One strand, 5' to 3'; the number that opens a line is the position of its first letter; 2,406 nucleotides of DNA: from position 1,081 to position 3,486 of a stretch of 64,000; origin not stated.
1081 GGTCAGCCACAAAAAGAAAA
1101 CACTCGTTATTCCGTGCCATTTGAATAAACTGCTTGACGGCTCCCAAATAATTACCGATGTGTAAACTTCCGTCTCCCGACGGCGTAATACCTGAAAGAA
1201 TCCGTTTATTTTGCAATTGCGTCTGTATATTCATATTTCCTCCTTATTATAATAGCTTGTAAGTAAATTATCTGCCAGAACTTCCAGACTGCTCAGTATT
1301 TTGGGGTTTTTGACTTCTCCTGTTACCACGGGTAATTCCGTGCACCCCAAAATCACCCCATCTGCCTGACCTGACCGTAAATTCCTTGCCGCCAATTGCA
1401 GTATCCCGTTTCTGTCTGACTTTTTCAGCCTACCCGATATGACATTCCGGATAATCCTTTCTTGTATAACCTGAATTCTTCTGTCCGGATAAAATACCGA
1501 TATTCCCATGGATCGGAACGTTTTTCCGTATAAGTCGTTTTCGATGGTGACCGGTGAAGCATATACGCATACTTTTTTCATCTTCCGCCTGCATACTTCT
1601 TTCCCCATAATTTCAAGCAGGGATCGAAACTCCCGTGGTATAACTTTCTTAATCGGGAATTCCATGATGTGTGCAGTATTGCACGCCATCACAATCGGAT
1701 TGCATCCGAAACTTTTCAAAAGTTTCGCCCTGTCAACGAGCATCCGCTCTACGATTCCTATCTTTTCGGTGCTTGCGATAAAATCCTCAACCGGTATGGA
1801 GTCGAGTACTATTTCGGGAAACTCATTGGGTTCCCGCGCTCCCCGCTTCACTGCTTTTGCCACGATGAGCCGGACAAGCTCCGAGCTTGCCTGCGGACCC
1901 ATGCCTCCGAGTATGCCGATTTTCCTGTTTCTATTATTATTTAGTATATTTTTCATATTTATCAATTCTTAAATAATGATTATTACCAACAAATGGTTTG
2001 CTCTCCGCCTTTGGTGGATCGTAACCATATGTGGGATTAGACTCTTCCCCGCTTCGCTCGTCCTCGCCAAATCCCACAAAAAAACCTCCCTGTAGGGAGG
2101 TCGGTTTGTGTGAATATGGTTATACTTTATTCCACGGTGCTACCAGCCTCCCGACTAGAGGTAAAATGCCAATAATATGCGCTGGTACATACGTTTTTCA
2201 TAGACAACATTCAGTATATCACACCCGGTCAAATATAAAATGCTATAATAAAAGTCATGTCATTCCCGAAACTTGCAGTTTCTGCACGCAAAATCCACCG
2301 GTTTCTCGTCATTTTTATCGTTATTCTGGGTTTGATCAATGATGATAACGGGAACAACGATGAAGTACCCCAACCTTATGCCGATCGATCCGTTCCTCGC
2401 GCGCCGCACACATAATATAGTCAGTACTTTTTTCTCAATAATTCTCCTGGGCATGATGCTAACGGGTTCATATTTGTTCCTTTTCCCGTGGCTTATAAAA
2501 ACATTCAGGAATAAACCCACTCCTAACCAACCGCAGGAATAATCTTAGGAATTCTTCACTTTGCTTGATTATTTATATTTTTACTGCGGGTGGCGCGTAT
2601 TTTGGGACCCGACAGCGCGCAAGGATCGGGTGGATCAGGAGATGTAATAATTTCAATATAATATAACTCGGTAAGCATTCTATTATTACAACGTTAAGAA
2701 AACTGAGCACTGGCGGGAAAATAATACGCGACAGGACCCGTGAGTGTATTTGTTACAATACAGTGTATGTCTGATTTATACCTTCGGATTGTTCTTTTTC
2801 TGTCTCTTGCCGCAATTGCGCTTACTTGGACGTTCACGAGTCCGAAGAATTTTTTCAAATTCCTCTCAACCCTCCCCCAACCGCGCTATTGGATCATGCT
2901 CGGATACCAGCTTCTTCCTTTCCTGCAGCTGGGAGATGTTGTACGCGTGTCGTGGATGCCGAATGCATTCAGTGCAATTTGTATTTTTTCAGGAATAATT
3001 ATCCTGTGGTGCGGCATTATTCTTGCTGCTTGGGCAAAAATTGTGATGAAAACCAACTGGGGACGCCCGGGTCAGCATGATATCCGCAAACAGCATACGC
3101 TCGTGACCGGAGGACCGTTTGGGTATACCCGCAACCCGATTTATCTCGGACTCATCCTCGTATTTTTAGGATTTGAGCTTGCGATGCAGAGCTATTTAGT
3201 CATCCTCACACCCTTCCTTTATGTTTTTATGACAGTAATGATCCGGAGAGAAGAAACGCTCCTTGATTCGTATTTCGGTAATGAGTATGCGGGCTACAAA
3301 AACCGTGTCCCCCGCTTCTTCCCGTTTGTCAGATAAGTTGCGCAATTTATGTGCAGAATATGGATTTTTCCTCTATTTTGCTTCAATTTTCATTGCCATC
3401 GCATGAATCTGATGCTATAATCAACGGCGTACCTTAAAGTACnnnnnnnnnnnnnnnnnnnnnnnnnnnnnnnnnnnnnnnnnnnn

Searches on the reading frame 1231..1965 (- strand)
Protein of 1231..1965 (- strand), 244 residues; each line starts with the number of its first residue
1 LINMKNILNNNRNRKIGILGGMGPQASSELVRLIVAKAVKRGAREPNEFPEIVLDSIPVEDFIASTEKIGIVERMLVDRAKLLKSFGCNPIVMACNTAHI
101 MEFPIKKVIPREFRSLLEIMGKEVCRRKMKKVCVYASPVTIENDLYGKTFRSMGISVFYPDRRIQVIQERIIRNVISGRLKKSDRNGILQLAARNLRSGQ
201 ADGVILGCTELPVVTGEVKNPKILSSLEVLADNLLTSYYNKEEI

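Call 16: search_protein_families(library=pfam, proteins=[window:1231-1965:-], max_evalue=0.001)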
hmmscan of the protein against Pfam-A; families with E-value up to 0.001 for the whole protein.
window:1231-1965:- (244 aa): 1 family
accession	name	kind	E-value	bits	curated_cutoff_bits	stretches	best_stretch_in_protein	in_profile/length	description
PF01177.27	Asp_Glu_race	-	1.5e-21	77.6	31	1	19-218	1-192/211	Asp/Glu/Hydantoin racemase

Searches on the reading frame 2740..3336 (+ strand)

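Call 16: search_protein_families(library=pfam, proteins=[window:2740-3336:+], max_evalue=0.001)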
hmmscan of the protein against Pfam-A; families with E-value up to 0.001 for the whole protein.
window:2740-3336:+ (198 aa): 2 families
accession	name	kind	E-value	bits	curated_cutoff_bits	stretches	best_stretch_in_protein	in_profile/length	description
PF04191.18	PEMT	-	2.8e-13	50.6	25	1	82-181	3-104/105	Phospholipid methyltransferase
PF04140.19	ICMT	-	2e-06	28.5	24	1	89-175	5-93/95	Isoprenylcysteine carboxyl methyltransferase (ICMT) family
